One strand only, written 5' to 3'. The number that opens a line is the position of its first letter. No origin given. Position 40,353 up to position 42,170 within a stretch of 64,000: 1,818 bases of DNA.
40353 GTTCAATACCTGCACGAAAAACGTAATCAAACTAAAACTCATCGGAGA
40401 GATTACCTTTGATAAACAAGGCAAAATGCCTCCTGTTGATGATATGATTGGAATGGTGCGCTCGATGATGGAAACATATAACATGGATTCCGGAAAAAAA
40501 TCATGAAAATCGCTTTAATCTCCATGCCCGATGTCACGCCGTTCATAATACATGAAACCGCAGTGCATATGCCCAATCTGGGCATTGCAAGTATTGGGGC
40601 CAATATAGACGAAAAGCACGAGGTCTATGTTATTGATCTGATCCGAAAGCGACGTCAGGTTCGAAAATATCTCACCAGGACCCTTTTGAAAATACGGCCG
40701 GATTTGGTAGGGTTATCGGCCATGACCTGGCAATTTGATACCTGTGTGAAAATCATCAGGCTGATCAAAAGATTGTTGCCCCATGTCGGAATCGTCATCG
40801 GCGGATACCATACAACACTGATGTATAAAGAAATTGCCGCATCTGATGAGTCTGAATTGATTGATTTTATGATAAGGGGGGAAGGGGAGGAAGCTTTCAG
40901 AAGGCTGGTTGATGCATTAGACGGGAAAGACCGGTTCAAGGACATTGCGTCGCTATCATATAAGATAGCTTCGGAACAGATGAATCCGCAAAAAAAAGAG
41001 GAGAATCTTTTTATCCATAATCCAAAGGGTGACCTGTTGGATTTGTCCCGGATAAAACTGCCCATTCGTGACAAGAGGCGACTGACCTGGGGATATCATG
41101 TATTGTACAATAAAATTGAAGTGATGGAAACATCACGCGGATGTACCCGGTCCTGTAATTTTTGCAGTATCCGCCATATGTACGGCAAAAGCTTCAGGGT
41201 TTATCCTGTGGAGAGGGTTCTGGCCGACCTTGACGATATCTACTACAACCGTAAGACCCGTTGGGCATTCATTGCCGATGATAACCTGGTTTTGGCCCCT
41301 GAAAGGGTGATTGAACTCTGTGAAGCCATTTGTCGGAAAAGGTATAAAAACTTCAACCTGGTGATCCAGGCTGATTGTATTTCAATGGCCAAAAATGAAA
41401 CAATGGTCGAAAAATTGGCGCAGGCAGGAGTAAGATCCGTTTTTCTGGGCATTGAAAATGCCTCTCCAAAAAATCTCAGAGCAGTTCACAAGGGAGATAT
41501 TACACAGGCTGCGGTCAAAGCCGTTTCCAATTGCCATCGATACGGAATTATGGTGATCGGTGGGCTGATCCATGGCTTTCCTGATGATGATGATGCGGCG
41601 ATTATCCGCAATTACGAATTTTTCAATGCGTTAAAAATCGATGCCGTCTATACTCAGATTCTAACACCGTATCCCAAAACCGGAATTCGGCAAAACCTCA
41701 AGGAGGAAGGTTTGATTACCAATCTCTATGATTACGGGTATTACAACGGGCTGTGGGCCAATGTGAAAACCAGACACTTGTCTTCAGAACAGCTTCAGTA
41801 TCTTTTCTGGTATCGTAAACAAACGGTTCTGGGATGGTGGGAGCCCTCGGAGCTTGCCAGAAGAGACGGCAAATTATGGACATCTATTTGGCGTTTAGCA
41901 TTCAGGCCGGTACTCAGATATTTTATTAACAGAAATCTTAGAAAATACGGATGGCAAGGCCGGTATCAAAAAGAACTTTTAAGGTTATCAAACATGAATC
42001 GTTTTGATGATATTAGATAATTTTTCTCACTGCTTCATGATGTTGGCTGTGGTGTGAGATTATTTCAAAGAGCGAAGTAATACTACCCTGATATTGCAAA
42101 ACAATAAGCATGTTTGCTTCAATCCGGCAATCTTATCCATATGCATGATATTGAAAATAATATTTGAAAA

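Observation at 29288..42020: Abridged aryl-polyene/xanthomonadin-like lipid cluster with a FakA/DegV-type activator and a B12-radical SAM enzyme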

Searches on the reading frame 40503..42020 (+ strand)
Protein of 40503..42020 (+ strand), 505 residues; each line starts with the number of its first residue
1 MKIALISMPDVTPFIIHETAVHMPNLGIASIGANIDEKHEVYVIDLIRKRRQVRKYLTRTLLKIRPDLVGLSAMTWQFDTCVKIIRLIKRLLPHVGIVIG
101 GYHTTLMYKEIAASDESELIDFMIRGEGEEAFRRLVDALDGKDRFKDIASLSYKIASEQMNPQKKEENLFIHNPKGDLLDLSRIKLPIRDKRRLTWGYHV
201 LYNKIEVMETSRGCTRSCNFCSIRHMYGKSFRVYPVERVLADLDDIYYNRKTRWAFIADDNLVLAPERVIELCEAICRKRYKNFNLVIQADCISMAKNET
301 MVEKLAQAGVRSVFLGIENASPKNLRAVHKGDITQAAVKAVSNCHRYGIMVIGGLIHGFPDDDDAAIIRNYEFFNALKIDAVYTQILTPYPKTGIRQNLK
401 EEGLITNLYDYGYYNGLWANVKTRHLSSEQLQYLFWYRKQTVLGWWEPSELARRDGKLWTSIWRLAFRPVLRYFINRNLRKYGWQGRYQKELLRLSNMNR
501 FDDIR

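Call 4: search_protein_families(library=pfam, proteins=[window:40503-42020:+], max_evalue=0.01)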
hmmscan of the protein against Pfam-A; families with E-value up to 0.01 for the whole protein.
window:40503-42020:+ (505 aa): 2 families
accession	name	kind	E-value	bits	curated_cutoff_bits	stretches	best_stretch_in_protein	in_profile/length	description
PF02310.24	B12-binding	-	1.9e-20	73.4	32.1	1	16-135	5-120/121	B12 binding domain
PF04055.27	Radical_SAM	-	5.6e-17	62.8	29.5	1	208-372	1-164/166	Radical SAM superfamily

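Call 6: search_protein_families(library=ncbifam, proteins=[window:40503-42020:+], max_evalue=0.001)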
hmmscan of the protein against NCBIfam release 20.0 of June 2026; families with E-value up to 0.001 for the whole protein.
window:40503-42020:+ (505 aa): 26 families (the best 25 are shown)
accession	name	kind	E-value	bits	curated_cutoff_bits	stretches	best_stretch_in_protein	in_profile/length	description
TIGR02026.1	BchE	equivalog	2.6e-40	138.7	481.35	1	18-431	15-416/497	magnesium-protoporphyrin IX monomethyl ester anaerobic oxidative cyclase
TIGR04367.1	HpnR_B12_rSAM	equivalog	9.5e-34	116.7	650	1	22-398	19-372/490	hopanoid C-3 methylase HpnR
NF050148.1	rSAM_ApyD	equivalog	1.3e-33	116.3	750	1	21-365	22-354/645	RiPP biosynthesis radical SAM protein ApyD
TIGR03975.1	rSAM_ocin_1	subfamily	4.2e-30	104.8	281.85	1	50-366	110-419/606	RiPP maturation radical SAM C-methyltransferase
TIGR03471.1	HpnJ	equivalog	1.5e-29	103.2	577.6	1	67-407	70-395/472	hopanoid biosynthesis associated radical SAM protein HpnJ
TIGR04072.2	rSAM_ladder_B12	equivalog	2.5e-27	95.6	360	2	200-407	175-380/443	lipid biosynthesis B12-binding/radical SAM protein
TIGR04479.1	bcpD_PhpK_rSAM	subfamily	7.7e-27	93.8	600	1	22-398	69-430/504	PhpK family radical SAM P-methyltransferase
TIGR04014.1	B12_SAM_MJ_0865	equivalog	2.2e-24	86.1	360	1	120-396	90-355/434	methyl-coenzyme M reductase glutamine C-methyltransferase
NF033712.0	B12_rSAM_KedN5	subfamily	3.5e-21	75.1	700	1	49-438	46-431/624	KedN5 family methylcobalamin-dependent radical SAM C-methyltransferase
TIGR04013.1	B12_SAM_MJ_1487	hypoth_equivalog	9.6e-20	70.8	251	1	50-259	28-205/382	TIGR04013 family B12-binding domain/radical SAM domain-containing protein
NF038361.1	rSAM_Sden_1168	equivalog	3.3e-16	58.9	575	1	79-406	155-480/560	Sden_1168 family B12-binding radical SAM P-methyltransferase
NF040542.1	rSAM_RCCLKC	equivalog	1.5e-15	57.3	450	1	78-356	62-329/423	arsinothricin biosynthesis radical SAM protein ArsL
NF033070.1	rSAM_AprD4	equivalog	2.5e-14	53.1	500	1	184-429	173-418/456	AprD4 family radical SAM diol-dehydratase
NF040546.1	rSAM_CUAEP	equivalog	5.7e-14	51.7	500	1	82-355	65-319/468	CUAEP/CCAEP-tail radical SAM (seleno)protein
TIGR04190.1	B12_SAM_Ta0216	equivalog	4.2e-11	42.1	500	1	58-332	72-347/554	TIGR04190 family B12-binding domain/radical SAM domain protein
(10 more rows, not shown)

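Call 7: find_encoding_contigs(protein=window:40503-42020:+, flank=10000, max_places=6)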
Protein window:40503-42020:+ (505 aa): 1 contig read that carries it; 1 place shown.
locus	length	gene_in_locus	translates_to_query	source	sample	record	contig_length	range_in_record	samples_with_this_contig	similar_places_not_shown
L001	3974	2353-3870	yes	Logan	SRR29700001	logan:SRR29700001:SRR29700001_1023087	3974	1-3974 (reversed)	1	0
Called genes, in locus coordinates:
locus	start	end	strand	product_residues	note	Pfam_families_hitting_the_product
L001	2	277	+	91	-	?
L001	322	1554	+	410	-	PF00109:ketoacyl-synt, PF02801:Ketoacyl-synt_C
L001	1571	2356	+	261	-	PF01553:Acyltransferase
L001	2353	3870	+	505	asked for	PF02310:B12-binding, PF04055:Radical_SAM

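Call 8: find_homologous_proteins(query=window:40503-42020:+, max_evalue=1e-20)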
Query window:40503-42020:+ (505 aa): 1497 proteins with E <= 1e-20 among 8000 candidates; the best 120 are listed.
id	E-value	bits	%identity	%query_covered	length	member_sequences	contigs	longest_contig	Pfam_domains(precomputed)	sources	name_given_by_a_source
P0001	0.0e+0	1144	98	100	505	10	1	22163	PF04055.28,PF02310.25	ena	-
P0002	0.0e+0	1035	88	100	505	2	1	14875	PF04055.28,PF02310.25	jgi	jgi:anaerobic magnesium-protoporphyrin IX monomethyl ester cyclase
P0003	0.0e+0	1021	87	100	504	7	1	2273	PF04055.28,PF02310.25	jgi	-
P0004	0.0e+0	1020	86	100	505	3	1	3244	PF04055.28,PF02310.25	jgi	jgi:anaerobic magnesium-protoporphyrin IX monomethyl ester cyclase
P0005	4.3e-297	1003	84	100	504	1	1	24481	PF04055.28,PF02310.25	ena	-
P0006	7.1e-296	999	84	100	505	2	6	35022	PF04055.28,PF02310.25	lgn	-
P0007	9.2e-286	966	83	98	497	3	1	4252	PF04055.28,PF02310.25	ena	-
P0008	4.4e-285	964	84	100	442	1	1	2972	PF04055.28,PF02310.25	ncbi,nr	ncbi:MAG: cobalamin-dependent protein [Desulfobacteraceae bacterium]|nr:cobalamin-dependent protein 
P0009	5.1e-261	884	73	100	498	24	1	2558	PF04055.28,PF02310.25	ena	-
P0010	2.2e-260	882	73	100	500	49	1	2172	PF04055.28,PF02310.25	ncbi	-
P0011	7.3e-259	877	73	100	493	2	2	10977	PF04055.28,PF02310.25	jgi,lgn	-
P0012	1.5e-257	873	74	100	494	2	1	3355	PF04055.28,PF02310.25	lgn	-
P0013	4.3e-256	868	75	99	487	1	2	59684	PF04055.28,PF02310.25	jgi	-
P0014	6.8e-255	864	73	100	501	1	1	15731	PF04055.28,PF02310.25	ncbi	-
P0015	1.9e-246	836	71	100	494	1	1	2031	PF04055.28,PF02310.25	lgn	-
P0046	5.6e-238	808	66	100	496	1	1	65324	PF04055.28,PF02310.25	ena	-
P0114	6.5e-233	792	66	100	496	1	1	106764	PF04055.28,PF02310.25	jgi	jgi:radical SAM superfamily enzyme YgiQ (UPF0313 family)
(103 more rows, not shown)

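Call 9: find_encoding_contigs(protein=P0114, flank=10000, max_places=2)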
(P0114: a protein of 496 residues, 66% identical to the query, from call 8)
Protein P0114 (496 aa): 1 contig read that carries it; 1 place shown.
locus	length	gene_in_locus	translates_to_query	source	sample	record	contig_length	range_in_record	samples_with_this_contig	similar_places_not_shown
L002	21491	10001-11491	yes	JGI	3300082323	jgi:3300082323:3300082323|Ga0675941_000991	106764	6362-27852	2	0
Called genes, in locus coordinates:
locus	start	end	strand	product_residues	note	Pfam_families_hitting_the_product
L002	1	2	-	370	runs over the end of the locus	PF00037:Fer4 (weak), PF04422:FrhB_FdhB_N, PF04432:FrhB_FdhB_C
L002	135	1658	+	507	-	PF01590:GAF, PF13185:GAF_2 (weak), PF13492:GAF_3 (weak), PF00004:AAA (faint), PF00158:Sigma54_activat, PF14532:Sigma54_activ_2, PF07728:AAA_5 (weak), PF25601:AAA_lid_14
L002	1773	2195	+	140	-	PF13279:4HBT_2, PF03061:4HBT (weak)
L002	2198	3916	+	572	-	PF02734:Dak2, PF21645:FakA-like_M, PF02645:DegV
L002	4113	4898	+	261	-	PF00535:Glycos_transf_2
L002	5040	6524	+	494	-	PF00890:FAD_binding_2 (faint), PF01266:DAO (weak), PF13450:NAD_binding_8, PF01593:Amino_oxidase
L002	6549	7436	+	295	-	PF03279:Lip_A_acyltrans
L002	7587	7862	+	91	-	PF00550:PP-binding (weak)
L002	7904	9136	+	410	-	PF00109:ketoacyl-synt, PF02801:Ketoacyl-synt_C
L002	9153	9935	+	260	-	PF01553:Acyltransferase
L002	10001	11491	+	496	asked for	PF02310:B12-binding, PF04055:Radical_SAM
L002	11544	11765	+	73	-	PF09957:VapB_antitoxin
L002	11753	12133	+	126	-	PF01850:PIN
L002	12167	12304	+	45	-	-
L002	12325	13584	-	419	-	PF02310:B12-binding (weak)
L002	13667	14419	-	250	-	-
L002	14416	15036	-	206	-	PF03548:LolA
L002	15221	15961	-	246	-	PF00106:adh_short, PF08659:KR, PF13561:adh_short_C2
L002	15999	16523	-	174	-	PF04306:DUF456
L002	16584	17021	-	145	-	PF22817:ApeP-like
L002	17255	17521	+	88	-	PF00550:PP-binding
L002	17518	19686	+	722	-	PF00109:ketoacyl-synt, PF08545:ACP_syn_III (faint), PF02801:Ketoacyl-synt_C, PF00109:ketoacyl-synt (weak), PF13723:Ketoacyl-synt_2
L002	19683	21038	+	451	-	PF02310:B12-binding, PF04055:Radical_SAM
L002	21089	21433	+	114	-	PF07977:FabA, PF22818:ApeI-like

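Call 10: find_encoding_contigs(protein=P0046, flank=10000, max_places=2)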
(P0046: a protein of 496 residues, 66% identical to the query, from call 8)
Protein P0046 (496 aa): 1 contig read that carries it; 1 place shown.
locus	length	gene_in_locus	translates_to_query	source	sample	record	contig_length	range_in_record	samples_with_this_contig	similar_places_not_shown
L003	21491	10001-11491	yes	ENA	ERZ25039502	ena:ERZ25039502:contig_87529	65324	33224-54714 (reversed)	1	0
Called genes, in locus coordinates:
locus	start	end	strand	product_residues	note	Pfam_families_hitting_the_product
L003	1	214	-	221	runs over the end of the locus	PF11172:DUF2959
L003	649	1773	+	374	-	PF12838:Fer4_7 (faint), PF13237:Fer4_10 (faint), PF14697:Fer4_21, PF00037:Fer4, PF12837:Fer4_6 (weak)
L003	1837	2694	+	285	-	PF12697:Abhydrolase_6, PF00561:Abhydrolase_1, PF12146:Hydrolase_4, PF02230:Abhydrolase_2 (faint)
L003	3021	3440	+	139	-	PF13279:4HBT_2, PF03061:4HBT (weak)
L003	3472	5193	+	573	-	PF02734:Dak2, PF21645:FakA-like_M (weak), PF02645:DegV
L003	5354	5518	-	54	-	-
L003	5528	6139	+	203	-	PF00535:Glycos_transf_2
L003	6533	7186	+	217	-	PF03279:Lip_A_acyltrans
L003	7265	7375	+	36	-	-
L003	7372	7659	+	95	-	PF00550:PP-binding (weak)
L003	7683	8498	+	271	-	PF00109:ketoacyl-synt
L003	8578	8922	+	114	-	PF02801:Ketoacyl-synt_C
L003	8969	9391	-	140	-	-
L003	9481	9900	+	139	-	-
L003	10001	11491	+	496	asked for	PF02310:B12-binding, PF04055:Radical_SAM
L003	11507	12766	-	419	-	PF02310:B12-binding, PF04055:Radical_SAM (faint)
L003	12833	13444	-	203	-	-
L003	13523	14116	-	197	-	PF03548:LolA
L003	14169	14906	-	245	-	PF00106:adh_short, PF08659:KR, PF13561:adh_short_C2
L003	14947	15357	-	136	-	PF22817:ApeP-like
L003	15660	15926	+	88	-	PF00550:PP-binding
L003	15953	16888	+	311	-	PF00109:ketoacyl-synt, PF00108:Thiolase_N (weak), PF02801:Ketoacyl-synt_C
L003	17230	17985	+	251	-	PF13723:Ketoacyl-synt_2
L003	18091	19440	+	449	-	PF02310:B12-binding, PF04055:Radical_SAM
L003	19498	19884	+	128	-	PF07977:FabA, PF22818:ApeI-like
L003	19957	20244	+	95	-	PF00550:PP-binding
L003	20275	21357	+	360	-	PF04055:Radical_SAM (weak)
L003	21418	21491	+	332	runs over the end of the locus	PF04055:Radical_SAM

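Call 11: find_encoding_contigs(protein=P0001, flank=10000, max_places=2)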
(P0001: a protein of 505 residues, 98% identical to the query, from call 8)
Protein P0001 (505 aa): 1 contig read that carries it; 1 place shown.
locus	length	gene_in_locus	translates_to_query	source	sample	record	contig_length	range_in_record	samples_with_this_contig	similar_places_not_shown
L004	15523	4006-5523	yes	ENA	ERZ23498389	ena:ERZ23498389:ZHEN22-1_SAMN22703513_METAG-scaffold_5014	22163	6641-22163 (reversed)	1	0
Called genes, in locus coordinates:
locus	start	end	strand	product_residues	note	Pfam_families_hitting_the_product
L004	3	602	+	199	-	?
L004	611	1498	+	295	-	PF03279:Lip_A_acyltrans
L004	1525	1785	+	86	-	PF00550:PP-binding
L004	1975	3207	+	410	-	PF00109:ketoacyl-synt, PF02801:Ketoacyl-synt_C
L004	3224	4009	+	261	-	PF01553:Acyltransferase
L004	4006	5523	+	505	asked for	PF02310:B12-binding, PF04055:Radical_SAM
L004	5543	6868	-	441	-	PF12698:ABC2_membrane_3, PF01061:ABC2_membrane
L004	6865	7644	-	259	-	PF00005:ABC_tran, PF13304:AAA_21 (weak)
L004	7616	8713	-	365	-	PF00109:ketoacyl-synt, PF13723:Ketoacyl-synt_2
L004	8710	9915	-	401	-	PF00109:ketoacyl-synt, PF02801:Ketoacyl-synt_C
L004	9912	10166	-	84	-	PF00550:PP-binding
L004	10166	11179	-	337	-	PF14399:BtrH_N, PF16169:DUF4872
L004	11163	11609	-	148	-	-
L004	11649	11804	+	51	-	-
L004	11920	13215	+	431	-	PF02310:B12-binding, PF04055:Radical_SAM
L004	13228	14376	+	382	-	PF08541:ACP_syn_III_C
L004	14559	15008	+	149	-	-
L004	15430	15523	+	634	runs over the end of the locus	PF16177:ACAS_N, PF00501:AMP-binding, PF13193:AMP-binding_C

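Call 21: find_related_loci(query=A1, collection=genome_contigs, flank=10000)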
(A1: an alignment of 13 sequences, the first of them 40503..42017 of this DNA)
Query A1 (505 aa) in genome_contigs; peptide patterns used: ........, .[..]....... (x = any residue, [..] = any of these).
431 stretches matched a pattern; 398 encode a relative of the query (tblastn E <= 1e-3); the best 80 are kept; 80 distinct loci.
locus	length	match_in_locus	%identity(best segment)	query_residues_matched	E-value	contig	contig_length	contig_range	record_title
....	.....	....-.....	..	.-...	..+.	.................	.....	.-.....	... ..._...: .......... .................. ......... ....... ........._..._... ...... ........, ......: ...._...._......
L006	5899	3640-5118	76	1-504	0e+0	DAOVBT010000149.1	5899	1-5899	MAG TPA_asm: Candidatus Aminicenantes bacterium isolate CSMAG_1012 CSMAG_1012_k141_123366_length_5899_cov_6.0000, whole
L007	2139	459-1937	74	1-504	0e+0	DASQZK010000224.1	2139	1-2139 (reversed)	MAG TPA_asm: Bacteroidales bacterium isolate SMAG_U11090 k141_141672, whole genome shotgun sequence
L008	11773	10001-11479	73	1-504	0e+0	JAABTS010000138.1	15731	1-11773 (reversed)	MAG: Desulfobacteraceae bacterium isolate S24.Bin080 Scaffold_134, whole genome shotgun sequence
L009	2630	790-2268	68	1-504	0e+0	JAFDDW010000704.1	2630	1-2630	MAG: Deltaproteobacteria bacterium isolate Meg19_1012_Bin_272 Meg19_1012_Bin_272_scaffold_299640, whole genome shotgun s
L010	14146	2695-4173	68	1-504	0e+0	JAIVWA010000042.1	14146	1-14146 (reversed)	MAG: Gammaproteobacteria bacterium isolate HYP3_UM_18 NODE_214_length_14146_cov_0.849194, whole genome shotgun sequence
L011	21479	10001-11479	67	1-504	0e+0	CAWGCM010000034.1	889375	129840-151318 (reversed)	MAG: uncultured delta proteobacterium isolate MFD03804.bin.2.142 genome assembly, contig: contig_7827, whole genome shot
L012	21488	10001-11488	66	1-504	0e+0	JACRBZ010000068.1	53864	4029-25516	MAG: Deltaproteobacteria bacterium isolate NC_groundwater_1633_Pr3_B-0.1um_51_17 SR-2_scaffold_141_2328140, whole genome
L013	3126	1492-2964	68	3-504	0e+0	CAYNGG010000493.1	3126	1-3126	MAG TPA_asm: uncultured Desulfobacteraceae bacterium isolate binchicken_co8_379 genome assembly, contig: NODE_63991_leng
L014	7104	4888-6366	67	1-504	0e+0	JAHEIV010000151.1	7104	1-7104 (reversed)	MAG: Deltaproteobacteria bacterium isolate Ww512 NODE_39023_length_7104_cov_3.305026, whole genome shotgun sequence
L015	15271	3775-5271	67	1-504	0e+0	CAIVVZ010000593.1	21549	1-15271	MAG: uncultured Desulfobacteraceae bacterium isolate AlinenLipids_bin-9448 genome assembly, contig: bin-9448:593/658, wh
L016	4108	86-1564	67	1-504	0e+0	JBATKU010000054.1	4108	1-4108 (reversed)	MAG: Desulfobacterales bacterium isolate MFD10234_ilm_asm_bin6 k127_162007, whole genome shotgun sequence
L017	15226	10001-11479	69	1-504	0e+0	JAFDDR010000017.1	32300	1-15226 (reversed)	MAG: Deltaproteobacteria bacterium isolate Meg19_1012_Bin_18 Meg19_1012_Bin_18_scaffold_4070, whole genome shotgun seque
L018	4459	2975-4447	68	3-504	0e+0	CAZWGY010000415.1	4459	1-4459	MAG TPA_asm: uncultured Desulfobacteraceae bacterium isolate SRP332253_co1_124 genome assembly, contig: NODE_30273_lengt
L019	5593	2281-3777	65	1-504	0e+0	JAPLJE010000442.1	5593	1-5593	MAG: Deltaproteobacteria bacterium isolate LacPavin_0818_WC45_MAG_50_7 LacPavin_0818_WC45_scaffold_487749, whole genome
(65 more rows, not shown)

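Call 49: find_encoding_contigs(protein=P0006, flank=10000, max_places=1)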
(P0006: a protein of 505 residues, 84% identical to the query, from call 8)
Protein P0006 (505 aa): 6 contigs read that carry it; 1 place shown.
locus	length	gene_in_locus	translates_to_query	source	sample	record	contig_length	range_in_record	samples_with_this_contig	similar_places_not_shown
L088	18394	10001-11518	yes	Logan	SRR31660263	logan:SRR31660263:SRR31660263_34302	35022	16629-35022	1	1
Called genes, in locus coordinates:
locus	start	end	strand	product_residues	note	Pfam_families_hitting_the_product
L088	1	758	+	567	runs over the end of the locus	PF02734:Dak2, PF21645:FakA-like_M (weak), PF02645:DegV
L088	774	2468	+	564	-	PF00221:Lyase_aromatic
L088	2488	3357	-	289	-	PF06629:MipA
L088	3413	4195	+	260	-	PF00535:Glycos_transf_2, PF10111:Glyco_tranf_2_2 (weak)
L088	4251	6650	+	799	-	PF03176:MMPL (weak)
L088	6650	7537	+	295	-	PF03279:Lip_A_acyltrans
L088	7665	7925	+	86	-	PF00550:PP-binding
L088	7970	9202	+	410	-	PF00109:ketoacyl-synt, PF02801:Ketoacyl-synt_C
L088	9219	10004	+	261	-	PF01553:Acyltransferase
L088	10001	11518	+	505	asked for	PF02310:B12-binding, PF04055:Radical_SAM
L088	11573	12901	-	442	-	PF12698:ABC2_membrane_3, PF01061:ABC2_membrane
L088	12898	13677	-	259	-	PF00005:ABC_tran, PF13304:AAA_21 (weak)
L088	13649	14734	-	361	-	PF00109:ketoacyl-synt, PF13723:Ketoacyl-synt_2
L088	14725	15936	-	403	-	PF00109:ketoacyl-synt, PF02801:Ketoacyl-synt_C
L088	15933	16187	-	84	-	PF00550:PP-binding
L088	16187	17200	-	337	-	PF14399:BtrH_N, PF16169:DUF4872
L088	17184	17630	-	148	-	-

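Call 50: find_encoding_contigs(protein=P0005, flank=10000, max_places=1)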
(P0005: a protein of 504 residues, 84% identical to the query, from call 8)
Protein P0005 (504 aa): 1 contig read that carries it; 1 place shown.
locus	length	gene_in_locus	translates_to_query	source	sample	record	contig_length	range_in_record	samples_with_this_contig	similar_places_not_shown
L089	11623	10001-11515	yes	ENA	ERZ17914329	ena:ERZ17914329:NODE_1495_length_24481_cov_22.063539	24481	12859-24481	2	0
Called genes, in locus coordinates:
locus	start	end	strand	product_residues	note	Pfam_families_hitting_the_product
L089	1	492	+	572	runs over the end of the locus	PF02734:Dak2, PF21645:FakA-like_M (weak), PF02645:DegV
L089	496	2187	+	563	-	PF00221:Lyase_aromatic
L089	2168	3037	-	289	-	PF06629:MipA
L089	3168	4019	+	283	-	PF00535:Glycos_transf_2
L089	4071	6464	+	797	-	PF03176:MMPL (weak)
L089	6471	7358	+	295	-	PF03279:Lip_A_acyltrans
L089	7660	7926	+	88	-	PF00550:PP-binding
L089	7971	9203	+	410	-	PF00109:ketoacyl-synt, PF02801:Ketoacyl-synt_C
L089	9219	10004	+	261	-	PF01553:Acyltransferase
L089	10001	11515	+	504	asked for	PF02310:B12-binding, PF04055:Radical_SAM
